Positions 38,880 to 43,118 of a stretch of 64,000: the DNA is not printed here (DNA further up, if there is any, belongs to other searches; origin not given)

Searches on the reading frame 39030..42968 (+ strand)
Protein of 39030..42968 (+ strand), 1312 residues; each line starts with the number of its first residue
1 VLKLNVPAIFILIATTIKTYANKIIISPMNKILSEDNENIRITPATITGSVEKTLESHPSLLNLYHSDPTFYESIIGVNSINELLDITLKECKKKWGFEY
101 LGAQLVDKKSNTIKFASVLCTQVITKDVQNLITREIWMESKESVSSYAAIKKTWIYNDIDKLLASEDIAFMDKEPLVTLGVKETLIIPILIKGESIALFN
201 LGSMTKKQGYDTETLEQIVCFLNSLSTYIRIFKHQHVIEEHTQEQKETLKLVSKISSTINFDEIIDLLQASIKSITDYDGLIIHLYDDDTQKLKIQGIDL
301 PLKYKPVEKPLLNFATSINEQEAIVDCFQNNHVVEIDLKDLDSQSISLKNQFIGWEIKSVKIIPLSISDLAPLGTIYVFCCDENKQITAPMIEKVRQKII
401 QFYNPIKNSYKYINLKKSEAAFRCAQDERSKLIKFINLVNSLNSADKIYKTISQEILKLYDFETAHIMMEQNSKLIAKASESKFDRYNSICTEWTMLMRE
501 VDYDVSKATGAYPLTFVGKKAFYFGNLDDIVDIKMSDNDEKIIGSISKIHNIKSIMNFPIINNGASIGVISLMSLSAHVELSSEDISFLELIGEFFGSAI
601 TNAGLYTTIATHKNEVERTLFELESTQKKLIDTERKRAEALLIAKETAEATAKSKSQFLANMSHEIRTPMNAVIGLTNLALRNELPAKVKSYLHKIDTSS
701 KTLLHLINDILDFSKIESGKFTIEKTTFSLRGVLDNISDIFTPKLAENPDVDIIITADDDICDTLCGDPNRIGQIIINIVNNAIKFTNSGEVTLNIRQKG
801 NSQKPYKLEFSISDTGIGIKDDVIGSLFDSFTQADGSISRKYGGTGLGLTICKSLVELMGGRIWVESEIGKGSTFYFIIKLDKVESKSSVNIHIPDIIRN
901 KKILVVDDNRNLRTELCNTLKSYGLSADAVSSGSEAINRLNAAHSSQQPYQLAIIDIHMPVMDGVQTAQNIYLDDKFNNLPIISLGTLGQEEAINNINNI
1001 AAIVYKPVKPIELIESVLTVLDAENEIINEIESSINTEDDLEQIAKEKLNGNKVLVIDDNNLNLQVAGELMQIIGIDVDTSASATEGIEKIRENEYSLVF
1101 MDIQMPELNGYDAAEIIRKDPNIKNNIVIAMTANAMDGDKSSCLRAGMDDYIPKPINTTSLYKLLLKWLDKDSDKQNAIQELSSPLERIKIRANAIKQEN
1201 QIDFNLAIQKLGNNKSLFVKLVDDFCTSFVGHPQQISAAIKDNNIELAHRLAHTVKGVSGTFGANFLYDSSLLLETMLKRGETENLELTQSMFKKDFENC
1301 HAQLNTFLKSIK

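Call 64: search_protein_families(library=pfam, proteins=[window:39030-42968:+], max_evalue=1e-8)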
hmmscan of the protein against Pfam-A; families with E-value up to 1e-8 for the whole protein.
window:39030-42968:+ (1312 aa): 4 families
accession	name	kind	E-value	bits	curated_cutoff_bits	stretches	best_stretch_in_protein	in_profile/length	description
PF00072.30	Response_reg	-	1.2e-38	132.2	30.2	2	1054-1164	1-109/111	Response regulator receiver domain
PF02518.31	HATPase_c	-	6.5e-30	104.3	26.4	1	767-882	1-110/111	Histidine kinase-, DNA gyrase B-, and HSP90-like ATPase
PF00512.31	HisKA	-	2.9e-21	75.7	26.9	1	654-719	1-66/66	His Kinase A (phospho-acceptor) domain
PF13185.12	GAF_2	-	2.2e-10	41.3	28.6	0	539-600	75-135/136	GAF domain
